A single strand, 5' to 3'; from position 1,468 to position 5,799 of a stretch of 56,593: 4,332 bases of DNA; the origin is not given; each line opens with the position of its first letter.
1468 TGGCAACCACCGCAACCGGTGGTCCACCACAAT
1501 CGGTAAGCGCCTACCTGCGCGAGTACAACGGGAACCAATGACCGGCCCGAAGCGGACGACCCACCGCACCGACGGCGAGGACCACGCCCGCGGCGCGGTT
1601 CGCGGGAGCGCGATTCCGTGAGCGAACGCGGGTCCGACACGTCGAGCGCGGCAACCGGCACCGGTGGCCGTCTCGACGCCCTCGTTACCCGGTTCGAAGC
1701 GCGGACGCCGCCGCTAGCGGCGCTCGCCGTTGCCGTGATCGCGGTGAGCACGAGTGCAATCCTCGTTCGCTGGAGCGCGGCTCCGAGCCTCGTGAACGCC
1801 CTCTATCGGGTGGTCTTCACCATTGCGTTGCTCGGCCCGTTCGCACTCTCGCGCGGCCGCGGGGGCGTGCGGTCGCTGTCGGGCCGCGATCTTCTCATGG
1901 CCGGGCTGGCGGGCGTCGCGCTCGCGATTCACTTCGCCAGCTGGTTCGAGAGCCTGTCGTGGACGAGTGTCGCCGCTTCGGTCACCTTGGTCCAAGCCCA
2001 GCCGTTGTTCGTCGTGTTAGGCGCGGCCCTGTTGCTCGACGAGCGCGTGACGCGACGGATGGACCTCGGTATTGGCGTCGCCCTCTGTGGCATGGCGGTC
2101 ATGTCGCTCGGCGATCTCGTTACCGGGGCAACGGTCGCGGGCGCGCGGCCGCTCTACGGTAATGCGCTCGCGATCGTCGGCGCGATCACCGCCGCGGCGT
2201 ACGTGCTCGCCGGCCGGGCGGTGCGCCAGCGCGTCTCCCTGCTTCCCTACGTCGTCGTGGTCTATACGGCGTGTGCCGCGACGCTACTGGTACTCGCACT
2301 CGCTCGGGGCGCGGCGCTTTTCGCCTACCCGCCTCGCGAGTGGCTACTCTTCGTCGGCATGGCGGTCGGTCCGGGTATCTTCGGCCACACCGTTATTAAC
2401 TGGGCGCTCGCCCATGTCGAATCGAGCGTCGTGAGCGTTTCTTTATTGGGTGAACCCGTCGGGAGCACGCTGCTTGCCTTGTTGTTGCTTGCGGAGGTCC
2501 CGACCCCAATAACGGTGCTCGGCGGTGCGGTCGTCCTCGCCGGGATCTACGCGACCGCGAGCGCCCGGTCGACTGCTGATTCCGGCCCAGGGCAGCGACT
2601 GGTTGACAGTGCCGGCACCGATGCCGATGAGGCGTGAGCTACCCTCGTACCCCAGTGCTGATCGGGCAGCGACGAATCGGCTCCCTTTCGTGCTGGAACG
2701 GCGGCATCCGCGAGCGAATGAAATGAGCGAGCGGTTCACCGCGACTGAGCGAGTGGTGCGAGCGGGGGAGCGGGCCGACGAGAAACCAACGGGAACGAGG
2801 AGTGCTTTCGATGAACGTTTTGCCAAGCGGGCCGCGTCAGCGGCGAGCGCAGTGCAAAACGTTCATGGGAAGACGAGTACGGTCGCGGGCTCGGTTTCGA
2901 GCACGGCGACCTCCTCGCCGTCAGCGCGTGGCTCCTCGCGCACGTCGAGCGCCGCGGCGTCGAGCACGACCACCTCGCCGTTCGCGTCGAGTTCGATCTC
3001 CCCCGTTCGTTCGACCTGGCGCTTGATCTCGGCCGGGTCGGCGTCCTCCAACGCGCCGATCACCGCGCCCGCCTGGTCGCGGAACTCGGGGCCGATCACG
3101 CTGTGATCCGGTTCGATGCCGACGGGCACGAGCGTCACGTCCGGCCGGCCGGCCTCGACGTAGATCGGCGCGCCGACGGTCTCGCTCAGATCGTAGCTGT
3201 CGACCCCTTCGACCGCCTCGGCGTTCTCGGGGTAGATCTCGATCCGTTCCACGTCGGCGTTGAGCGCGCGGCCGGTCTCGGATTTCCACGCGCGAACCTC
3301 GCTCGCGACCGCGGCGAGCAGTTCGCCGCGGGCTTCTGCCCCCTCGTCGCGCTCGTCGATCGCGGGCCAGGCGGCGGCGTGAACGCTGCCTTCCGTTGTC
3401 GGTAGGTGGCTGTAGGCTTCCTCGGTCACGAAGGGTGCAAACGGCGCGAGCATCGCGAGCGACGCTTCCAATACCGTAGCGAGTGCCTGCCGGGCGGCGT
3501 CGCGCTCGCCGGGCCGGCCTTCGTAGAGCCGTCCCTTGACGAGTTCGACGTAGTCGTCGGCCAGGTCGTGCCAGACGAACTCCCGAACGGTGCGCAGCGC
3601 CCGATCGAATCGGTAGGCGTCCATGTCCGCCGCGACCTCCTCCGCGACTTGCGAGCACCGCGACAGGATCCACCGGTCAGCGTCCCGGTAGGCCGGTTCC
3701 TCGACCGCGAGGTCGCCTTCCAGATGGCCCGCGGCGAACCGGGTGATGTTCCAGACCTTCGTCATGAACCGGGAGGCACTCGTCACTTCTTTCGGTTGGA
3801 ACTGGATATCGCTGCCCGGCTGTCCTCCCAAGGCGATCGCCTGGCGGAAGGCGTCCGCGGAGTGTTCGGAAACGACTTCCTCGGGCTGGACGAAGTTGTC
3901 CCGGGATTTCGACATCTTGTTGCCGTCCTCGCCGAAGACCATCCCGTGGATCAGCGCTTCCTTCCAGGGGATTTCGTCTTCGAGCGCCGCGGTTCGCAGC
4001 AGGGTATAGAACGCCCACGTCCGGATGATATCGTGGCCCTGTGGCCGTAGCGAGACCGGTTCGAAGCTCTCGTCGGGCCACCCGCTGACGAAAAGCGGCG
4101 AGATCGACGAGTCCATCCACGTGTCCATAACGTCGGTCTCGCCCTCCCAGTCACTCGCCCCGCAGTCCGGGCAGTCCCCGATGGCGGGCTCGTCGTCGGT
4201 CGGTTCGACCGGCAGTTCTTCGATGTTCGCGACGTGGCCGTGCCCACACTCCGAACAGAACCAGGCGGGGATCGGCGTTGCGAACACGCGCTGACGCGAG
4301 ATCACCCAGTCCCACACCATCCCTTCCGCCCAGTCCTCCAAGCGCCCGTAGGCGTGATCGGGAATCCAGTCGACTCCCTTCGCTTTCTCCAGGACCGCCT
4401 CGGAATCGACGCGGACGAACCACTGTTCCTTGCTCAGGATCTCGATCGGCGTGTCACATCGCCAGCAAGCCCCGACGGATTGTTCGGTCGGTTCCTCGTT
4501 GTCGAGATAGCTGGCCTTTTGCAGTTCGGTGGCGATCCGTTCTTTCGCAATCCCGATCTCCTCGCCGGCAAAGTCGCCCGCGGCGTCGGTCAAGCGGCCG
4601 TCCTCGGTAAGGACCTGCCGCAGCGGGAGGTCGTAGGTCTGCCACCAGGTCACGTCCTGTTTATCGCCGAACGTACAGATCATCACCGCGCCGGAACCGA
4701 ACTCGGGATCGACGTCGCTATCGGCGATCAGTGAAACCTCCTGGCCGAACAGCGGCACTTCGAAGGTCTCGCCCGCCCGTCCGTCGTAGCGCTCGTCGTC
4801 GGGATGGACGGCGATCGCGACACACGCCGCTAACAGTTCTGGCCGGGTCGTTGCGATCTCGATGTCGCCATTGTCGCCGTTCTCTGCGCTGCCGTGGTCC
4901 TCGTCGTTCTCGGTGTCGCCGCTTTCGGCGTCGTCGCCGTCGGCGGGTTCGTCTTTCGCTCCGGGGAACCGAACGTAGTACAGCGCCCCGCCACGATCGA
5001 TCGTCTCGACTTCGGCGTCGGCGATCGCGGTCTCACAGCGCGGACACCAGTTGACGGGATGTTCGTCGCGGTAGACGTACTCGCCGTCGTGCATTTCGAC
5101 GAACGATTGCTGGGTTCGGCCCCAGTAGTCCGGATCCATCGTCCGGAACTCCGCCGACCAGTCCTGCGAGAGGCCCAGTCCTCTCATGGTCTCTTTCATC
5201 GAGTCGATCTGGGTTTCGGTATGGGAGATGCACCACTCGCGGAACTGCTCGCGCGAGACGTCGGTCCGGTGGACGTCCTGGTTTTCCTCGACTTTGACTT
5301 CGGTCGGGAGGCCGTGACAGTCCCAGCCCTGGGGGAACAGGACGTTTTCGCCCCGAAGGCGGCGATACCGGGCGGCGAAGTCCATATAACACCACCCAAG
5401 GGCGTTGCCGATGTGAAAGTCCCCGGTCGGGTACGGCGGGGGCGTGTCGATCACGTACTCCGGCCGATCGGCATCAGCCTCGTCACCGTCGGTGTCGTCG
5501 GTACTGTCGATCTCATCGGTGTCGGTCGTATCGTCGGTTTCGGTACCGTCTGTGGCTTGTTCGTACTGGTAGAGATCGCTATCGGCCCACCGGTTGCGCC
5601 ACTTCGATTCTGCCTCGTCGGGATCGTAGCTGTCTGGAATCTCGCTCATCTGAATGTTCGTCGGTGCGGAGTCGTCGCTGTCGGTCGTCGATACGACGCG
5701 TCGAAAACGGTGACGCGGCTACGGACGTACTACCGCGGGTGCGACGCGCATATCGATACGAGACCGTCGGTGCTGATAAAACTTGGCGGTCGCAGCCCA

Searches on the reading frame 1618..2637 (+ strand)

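Call 95: search_protein_families(library=pfam, proteins=[window:1618-2637:+], max_evalue=0.001)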
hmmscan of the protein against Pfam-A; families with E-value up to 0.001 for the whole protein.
window:1618-2637:+ (339 aa): 1 family
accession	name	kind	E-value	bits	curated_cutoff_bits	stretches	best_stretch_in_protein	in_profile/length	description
PF00892.27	EamA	-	2.5e-25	89.7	28.2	2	180-312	2-132/135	EamA-like transporter family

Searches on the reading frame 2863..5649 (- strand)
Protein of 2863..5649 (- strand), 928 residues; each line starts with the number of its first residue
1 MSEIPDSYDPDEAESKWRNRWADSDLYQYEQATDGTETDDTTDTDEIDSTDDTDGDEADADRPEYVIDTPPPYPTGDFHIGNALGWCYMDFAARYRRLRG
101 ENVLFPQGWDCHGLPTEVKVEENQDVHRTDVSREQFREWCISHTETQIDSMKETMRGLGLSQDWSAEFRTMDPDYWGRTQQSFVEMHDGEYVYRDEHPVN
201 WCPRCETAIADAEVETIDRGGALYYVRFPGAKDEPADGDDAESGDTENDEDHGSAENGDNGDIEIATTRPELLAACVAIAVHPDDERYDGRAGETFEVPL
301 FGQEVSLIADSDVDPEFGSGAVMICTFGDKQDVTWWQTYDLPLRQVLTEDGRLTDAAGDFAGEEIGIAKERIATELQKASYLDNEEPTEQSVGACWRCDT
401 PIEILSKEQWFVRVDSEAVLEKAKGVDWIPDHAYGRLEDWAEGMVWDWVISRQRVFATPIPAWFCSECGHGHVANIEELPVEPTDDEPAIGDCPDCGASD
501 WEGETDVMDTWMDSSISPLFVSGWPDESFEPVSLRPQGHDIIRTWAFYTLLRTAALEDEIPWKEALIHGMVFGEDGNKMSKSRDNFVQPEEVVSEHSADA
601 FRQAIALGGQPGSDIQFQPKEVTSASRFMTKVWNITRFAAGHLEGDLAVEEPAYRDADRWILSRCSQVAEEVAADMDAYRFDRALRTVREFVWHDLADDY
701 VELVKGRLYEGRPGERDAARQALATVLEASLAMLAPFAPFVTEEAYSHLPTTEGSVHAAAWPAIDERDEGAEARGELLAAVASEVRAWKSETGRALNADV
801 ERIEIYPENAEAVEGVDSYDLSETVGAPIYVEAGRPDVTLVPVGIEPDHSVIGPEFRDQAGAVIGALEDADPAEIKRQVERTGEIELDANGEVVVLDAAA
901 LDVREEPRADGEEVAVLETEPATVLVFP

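Call 56: search_protein_families(library=pfam, proteins=[window:2863-5649:-], max_evalue=0.0001)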
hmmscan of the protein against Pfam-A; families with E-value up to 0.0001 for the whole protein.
window:2863-5649:- (928 aa): 4 families
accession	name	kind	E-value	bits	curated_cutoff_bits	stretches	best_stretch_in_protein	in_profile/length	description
PF00133.28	tRNA-synt_1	-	3.3e-89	300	22.7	1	57-617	17-413/414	tRNA synthetases class I (I, L, M and V)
PF08264.19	Anticodon_1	-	1.3e-36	126.1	25.1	1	658-801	1-145/148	Anticodon-binding domain of tRNA ligase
PF09334.17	tRNA-synt_1g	-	3.5e-20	72.6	20.1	1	66-216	2-137/391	tRNA synthetases class I (M)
PF13603.12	tRNA-synt_1_2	-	9.5e-05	22.4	25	0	293-352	86-145/185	Leucyl-tRNA synthetase, editing domain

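Call 72: find_encoding_contigs(protein=window:2863-5649:-, flank=6000, max_places=8)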
Protein window:2863-5649:- (928 aa): no gene with exactly this product is on record in the collection.
